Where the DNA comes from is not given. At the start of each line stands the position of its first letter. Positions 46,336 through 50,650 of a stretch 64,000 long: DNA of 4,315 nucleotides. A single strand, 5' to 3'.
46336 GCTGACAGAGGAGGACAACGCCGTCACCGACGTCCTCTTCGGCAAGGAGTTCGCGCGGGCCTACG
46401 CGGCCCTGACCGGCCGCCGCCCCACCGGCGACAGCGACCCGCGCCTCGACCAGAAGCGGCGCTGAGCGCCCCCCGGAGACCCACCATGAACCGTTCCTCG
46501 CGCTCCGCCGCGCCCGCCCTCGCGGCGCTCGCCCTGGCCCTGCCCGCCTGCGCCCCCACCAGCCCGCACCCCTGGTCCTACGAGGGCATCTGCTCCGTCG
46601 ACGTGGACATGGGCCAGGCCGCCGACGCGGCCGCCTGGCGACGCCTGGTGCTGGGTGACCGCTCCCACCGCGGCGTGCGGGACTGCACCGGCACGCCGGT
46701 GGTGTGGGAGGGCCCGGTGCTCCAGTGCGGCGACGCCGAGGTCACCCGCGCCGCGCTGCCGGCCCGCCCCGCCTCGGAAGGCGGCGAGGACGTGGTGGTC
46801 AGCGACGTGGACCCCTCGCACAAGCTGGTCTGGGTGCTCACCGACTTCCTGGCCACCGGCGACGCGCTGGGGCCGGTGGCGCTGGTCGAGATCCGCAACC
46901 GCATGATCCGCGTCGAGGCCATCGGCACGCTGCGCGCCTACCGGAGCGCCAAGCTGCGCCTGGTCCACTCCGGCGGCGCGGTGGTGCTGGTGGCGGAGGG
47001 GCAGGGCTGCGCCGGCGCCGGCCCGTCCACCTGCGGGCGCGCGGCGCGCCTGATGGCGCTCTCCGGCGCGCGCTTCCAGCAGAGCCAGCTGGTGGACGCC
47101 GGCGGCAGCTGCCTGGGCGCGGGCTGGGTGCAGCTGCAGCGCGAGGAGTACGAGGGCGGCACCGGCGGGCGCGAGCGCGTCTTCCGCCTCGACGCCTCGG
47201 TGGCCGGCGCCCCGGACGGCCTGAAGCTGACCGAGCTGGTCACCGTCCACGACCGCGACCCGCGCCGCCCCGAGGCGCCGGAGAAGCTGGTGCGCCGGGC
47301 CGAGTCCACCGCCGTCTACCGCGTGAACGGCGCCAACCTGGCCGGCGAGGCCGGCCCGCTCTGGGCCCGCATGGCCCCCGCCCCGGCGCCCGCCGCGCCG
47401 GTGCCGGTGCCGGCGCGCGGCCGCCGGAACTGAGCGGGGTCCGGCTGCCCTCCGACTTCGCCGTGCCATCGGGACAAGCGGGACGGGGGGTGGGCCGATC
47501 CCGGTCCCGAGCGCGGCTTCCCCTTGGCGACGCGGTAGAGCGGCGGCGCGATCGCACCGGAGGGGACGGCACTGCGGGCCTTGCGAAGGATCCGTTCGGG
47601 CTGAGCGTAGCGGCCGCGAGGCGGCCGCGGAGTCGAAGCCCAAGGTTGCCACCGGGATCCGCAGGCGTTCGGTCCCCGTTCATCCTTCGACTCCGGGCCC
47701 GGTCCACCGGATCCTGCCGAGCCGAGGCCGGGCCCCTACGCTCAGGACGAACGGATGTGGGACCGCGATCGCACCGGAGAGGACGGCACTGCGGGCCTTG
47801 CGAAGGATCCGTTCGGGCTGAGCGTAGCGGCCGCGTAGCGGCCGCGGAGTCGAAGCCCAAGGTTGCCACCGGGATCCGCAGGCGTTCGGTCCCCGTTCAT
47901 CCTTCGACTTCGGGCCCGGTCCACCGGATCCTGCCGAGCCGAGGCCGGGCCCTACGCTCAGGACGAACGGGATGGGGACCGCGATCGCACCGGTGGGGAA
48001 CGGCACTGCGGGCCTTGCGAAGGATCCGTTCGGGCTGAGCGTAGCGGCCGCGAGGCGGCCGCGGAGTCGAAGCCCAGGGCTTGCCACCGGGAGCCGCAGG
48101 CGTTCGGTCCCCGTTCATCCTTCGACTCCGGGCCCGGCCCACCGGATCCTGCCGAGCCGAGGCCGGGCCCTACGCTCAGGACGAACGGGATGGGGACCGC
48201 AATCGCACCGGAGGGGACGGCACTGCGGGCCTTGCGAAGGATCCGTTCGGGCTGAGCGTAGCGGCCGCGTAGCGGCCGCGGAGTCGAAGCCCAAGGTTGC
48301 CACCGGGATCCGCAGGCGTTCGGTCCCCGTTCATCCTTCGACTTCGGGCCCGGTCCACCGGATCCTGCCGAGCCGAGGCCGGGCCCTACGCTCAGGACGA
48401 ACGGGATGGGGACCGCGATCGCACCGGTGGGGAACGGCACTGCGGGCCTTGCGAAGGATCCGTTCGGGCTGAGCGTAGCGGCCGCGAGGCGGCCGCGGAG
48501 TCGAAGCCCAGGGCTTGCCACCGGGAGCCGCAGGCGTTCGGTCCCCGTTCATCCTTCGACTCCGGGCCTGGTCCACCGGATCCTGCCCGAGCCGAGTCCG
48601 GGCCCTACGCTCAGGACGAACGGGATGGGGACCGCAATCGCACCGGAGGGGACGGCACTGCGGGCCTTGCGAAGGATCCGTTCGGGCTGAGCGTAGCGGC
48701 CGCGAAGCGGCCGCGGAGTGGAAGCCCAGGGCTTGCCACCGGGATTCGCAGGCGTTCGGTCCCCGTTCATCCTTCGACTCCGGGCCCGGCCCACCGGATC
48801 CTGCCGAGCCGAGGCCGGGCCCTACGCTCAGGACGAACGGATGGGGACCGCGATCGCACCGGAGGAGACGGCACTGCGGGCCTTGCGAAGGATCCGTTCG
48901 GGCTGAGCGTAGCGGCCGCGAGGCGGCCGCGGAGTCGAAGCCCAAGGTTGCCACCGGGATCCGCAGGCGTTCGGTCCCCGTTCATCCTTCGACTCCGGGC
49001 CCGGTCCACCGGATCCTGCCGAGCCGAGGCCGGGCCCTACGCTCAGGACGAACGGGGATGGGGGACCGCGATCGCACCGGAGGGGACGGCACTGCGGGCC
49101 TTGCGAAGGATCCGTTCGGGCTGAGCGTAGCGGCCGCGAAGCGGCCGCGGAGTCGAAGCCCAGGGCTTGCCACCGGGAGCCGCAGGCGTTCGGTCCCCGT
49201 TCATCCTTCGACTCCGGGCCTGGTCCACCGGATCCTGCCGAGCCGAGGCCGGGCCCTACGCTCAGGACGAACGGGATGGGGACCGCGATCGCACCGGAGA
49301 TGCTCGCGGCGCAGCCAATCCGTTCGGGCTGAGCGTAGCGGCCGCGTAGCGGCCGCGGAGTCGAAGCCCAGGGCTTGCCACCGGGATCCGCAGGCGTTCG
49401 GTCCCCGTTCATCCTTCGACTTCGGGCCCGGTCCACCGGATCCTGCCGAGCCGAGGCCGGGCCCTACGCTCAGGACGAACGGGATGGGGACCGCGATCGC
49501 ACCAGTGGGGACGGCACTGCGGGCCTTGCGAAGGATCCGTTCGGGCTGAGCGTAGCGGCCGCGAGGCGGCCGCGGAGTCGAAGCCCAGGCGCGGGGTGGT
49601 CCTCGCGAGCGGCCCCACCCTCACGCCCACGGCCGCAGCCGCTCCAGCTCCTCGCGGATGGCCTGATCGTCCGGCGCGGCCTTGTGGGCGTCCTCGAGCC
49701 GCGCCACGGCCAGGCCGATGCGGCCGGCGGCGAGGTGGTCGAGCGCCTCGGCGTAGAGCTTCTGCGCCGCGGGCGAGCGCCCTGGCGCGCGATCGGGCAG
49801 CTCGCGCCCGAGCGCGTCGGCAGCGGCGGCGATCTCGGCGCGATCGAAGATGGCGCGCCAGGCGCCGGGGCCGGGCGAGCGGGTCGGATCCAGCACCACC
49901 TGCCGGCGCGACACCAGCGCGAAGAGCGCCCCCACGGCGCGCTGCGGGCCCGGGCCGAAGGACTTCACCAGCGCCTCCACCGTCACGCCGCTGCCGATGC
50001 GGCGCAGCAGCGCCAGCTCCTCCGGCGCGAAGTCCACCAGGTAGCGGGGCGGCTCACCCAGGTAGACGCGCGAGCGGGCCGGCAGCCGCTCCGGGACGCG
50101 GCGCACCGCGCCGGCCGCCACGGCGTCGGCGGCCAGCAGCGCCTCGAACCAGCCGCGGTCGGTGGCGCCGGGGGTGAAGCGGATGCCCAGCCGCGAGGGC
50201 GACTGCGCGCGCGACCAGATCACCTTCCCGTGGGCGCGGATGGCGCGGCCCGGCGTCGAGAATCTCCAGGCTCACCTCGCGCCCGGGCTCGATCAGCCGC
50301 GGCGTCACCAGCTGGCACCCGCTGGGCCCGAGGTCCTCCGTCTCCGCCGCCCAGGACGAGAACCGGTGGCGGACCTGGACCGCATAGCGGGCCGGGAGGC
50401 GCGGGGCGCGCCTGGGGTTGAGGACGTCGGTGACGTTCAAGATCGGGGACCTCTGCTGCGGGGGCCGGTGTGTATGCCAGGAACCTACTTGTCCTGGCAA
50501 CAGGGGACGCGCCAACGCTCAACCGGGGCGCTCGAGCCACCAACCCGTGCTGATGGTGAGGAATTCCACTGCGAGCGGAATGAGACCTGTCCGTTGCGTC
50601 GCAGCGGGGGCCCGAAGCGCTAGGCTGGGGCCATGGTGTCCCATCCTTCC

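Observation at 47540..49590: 2-kb tandem array of a 217-bp composite palindromic (BIME-like) unit downstream of the T6SS genes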

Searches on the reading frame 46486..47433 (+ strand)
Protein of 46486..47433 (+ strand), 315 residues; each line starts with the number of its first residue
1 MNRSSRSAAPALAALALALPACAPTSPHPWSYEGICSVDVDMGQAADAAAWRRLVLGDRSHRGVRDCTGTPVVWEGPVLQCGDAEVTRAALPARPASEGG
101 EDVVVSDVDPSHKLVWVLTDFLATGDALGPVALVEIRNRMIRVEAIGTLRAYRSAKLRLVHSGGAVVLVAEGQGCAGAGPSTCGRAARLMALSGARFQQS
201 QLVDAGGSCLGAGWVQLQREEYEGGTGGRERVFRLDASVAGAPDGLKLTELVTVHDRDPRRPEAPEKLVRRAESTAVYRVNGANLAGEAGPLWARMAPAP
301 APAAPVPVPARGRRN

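Call 19: find_encoding_contigs(protein=window:46486-47433:+, flank=10000, max_places=10)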
Protein window:46486-47433:+ (315 aa): no gene with exactly this product is on record in the collection.

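Call 20: find_homologous_proteins(query=window:46486-47433:+)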
Query window:46486-47433:+ (315 aa): 10 proteins with E <= 0.001 among 8000 candidates.
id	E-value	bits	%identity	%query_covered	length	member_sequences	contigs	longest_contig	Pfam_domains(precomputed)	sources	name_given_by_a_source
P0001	8.2e-203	691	100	100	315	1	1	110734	-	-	-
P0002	1.1e-100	355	60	85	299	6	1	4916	-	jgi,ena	-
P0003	3.6e-84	301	58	79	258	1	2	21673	-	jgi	jgi:hypothetical protein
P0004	4.3e-77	278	51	90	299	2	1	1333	-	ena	-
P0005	4.2e-74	268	50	87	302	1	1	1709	-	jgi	jgi:hypothetical protein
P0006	2.0e-67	246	47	86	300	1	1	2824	-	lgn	-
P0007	1.8e-53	200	41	85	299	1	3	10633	-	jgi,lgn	-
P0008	5.5e-38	149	42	75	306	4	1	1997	-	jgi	jgi:hypothetical protein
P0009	9.2e-18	83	31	78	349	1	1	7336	-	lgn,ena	-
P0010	6.0e-17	80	34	68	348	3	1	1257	-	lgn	-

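Call 21: find_encoding_contigs(protein=P0003, flank=10000, max_places=4)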
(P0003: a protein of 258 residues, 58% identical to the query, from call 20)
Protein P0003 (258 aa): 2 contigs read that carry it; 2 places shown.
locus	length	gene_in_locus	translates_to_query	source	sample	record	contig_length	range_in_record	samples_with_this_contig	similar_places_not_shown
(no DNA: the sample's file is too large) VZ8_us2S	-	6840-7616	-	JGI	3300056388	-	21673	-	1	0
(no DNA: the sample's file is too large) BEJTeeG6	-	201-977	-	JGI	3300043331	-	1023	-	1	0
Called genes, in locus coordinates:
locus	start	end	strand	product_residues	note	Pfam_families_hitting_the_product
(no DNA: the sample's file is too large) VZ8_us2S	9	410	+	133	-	PF17164:DUF5122 (faint)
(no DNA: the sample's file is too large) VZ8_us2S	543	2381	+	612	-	PF00498:FHA, PF01464:SLT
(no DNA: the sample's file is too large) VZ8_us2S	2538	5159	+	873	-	PF02861:Clp_N, PF13191:AAA_16 (weak), PF23569:NBD_SMAX1 (weak), PF00004:AAA, PF17871:AAA_lid_9, PF07724:AAA_2, PF07728:AAA_5 (weak), PF10431:ClpB_D2-small, +2 more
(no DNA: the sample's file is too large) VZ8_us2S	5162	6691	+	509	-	PF16697:Yop-YscD_cpl (weak), PF00498:FHA, PF20232:T6SS_FHA_C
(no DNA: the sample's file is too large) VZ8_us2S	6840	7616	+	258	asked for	-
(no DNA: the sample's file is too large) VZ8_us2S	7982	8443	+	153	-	PF12790:T6SS-SciN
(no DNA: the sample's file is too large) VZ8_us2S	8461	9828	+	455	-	PF05936:T6SS_VasE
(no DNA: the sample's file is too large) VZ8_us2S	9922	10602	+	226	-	PF09850:DotU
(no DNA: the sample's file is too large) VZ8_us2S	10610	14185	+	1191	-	PF14331:IcmF-related_N, PF06761:IcmF-related, PF21070:IcmF_helical (weak), PF06744:IcmF_C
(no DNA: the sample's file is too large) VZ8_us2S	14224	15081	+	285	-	PF09867:TagF_N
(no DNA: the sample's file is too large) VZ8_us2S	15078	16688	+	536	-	PF06812:ImpA_N, PF16989:T6SS_VasJ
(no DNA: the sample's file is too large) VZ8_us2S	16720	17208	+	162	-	PF05591:T6SS_VipA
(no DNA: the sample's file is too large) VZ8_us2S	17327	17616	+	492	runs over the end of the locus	PF05943:VipB, PF18945:VipB_2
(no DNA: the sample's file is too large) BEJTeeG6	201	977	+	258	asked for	-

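Call 22: find_encoding_contigs(protein=P0002, flank=10000, max_places=4)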
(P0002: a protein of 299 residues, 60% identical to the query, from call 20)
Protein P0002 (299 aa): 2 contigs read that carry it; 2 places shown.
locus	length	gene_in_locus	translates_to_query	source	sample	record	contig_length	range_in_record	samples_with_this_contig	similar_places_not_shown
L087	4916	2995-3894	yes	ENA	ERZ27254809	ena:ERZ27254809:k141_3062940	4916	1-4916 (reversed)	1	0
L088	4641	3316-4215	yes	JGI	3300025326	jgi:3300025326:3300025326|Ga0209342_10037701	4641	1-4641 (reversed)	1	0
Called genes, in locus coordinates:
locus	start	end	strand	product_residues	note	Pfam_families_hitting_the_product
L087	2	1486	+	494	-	?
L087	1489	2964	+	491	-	PF16697:Yop-YscD_cpl, PF00498:FHA, PF20232:T6SS_FHA_C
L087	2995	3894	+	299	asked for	-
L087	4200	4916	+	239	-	?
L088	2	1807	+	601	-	?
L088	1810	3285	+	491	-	PF16697:Yop-YscD_cpl, PF00498:FHA, PF20232:T6SS_FHA_C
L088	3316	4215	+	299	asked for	-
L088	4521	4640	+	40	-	?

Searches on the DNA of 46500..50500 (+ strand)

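Call 4: search_rna_families(source=window, start=46500, end=50500, threshold=evalue, max_evalue=1, show_alignments=3)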
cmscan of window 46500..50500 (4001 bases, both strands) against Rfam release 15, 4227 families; matches with E-value up to 1: 4.
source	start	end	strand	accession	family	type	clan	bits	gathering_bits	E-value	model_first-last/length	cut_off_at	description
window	47271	47360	-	RF03038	nhaA-II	Cis-reg;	-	27.4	70.4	0.33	1-84/84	no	nhaA-II RNA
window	47103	47139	-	RF02468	Ms_IGR-4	Gene; sRNA;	-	23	55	0.73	1-38/38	no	Mycobacterium sRNA Ms_IGR-4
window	48108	48191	+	RF04132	mir-4436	Gene; miRNA;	-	22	74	0.32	1-85/85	no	mir-4436 microRNA precursor family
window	49402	49485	+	RF04132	mir-4436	Gene; miRNA;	-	21.3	74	0.51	1-85/85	no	mir-4436 microRNA precursor family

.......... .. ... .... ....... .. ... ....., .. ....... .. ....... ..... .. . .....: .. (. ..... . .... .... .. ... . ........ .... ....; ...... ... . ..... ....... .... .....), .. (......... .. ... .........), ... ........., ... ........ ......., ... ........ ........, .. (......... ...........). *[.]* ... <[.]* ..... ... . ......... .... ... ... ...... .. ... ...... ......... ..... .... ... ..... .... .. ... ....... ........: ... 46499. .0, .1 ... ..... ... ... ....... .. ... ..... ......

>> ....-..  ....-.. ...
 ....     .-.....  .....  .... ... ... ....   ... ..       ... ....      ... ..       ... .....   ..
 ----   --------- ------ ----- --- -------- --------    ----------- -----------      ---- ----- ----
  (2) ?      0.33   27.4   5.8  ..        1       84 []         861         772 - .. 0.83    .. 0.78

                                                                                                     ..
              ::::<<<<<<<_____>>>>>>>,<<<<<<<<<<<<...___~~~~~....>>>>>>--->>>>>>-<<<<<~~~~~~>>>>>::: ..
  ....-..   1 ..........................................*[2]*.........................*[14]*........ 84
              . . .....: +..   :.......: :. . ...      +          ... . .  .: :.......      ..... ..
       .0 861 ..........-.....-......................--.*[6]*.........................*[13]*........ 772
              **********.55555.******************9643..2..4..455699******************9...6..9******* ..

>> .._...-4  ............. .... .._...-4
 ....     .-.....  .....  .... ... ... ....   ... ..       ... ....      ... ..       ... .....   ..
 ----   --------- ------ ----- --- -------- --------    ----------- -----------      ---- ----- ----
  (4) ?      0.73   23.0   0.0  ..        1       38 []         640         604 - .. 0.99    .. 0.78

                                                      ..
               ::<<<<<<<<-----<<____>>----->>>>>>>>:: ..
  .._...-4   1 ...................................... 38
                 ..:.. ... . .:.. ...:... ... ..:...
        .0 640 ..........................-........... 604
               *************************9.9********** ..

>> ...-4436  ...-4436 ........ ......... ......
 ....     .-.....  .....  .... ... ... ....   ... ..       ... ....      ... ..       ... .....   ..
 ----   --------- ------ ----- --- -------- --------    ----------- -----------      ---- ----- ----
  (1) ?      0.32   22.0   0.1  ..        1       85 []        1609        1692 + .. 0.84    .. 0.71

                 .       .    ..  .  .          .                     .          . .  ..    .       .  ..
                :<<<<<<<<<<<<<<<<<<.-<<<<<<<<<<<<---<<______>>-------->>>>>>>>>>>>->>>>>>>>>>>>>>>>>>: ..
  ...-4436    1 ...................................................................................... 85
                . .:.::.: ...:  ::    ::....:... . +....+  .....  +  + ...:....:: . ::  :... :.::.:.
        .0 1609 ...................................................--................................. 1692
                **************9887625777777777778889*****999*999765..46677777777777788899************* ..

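Call 74: search_dna_similar(query=window:47809-48242:+, collection=plasmids, mode=distant, max_rows=15)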
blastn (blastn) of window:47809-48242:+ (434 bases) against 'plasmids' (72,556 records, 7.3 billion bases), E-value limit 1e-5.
No match.

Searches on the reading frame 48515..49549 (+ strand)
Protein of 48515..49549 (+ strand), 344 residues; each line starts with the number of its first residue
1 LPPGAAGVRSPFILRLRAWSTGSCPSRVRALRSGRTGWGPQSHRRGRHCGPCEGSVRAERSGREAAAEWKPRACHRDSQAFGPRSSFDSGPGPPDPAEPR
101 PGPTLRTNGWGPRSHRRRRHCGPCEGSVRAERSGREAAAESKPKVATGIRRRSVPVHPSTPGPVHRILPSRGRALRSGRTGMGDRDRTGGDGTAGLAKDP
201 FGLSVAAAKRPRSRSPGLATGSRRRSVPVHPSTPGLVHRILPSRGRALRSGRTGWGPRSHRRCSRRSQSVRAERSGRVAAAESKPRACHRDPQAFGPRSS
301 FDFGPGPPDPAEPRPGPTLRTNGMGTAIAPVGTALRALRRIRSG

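Call 11: search_protein_families(library=pfam, proteins=[window:48515-49549:+], max_evalue=0.01)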
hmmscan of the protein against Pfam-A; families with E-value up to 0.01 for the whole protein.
window:48515-49549:+ (344 aa): 1 family
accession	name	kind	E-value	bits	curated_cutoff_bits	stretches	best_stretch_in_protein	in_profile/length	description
PF23493.1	CysS_C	-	0.0068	16.9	23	0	157-181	1-25/51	Cysteinyl-tRNA ligase anticodon binding domain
